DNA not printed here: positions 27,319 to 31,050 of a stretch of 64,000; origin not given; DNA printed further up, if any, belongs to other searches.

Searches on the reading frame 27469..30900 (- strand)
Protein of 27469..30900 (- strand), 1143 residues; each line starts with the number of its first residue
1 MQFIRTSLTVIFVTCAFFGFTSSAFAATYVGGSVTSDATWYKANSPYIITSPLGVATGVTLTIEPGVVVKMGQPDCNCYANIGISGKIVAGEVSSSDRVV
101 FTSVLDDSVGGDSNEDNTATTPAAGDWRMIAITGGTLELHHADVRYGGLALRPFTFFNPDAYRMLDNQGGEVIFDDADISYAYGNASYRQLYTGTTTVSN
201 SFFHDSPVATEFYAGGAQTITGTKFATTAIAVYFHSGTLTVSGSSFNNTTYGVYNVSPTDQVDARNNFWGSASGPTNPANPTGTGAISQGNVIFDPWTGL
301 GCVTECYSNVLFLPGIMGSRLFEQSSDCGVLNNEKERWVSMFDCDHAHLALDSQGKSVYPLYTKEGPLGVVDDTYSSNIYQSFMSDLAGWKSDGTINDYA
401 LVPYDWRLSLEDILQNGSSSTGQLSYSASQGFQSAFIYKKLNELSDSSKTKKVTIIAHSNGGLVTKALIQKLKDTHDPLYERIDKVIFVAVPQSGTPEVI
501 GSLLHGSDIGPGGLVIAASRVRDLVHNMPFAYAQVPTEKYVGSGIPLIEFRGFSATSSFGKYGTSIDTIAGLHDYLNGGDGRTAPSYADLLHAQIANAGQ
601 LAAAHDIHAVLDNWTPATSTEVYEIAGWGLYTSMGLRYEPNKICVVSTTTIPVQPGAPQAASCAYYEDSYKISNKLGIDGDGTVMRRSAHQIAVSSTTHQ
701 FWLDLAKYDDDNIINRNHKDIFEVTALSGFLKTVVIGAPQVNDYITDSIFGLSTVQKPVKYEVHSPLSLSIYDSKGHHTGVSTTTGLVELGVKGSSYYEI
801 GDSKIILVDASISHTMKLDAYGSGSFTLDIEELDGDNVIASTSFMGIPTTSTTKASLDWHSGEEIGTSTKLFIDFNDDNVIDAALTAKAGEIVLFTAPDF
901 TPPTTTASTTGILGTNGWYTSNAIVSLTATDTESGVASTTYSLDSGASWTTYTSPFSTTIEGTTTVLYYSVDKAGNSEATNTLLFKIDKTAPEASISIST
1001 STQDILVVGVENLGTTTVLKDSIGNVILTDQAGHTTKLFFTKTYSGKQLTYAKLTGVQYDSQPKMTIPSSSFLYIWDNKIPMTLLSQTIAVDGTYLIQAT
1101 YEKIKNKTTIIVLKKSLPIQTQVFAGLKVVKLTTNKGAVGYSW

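Call 53: search_protein_families(library=pfam, proteins=[window:27469-30900:-], max_evalue=0.001)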
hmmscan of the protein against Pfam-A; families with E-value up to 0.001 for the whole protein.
window:27469-30900:- (1143 aa): 4 families
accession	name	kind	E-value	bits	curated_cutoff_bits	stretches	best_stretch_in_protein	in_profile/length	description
PF24096.1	DUF7379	-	6.2e-08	33.2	33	1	438-496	58-115/191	Domain of unknown function (DUF7379)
PF02450.21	LCAT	-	6.9e-07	29.3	21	1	400-642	88-322/392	Lecithin:cholesterol acyltransferase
PF02089.21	Palm_thioest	-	0.00048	20.4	26.8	0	416-499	46-116/254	Palmitoyl protein thioesterase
PF05057.20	DUF676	-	0.00057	19.9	20.3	0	445-487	71-117/217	Putative serine esterase (DUF676)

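Call 84: search_protein_families(library=padloc, proteins=[window:27469-30900:-], max_evalue=0.001)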
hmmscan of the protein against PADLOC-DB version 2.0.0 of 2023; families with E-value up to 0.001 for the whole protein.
window:27469-30900:- (1143 aa): 0 families
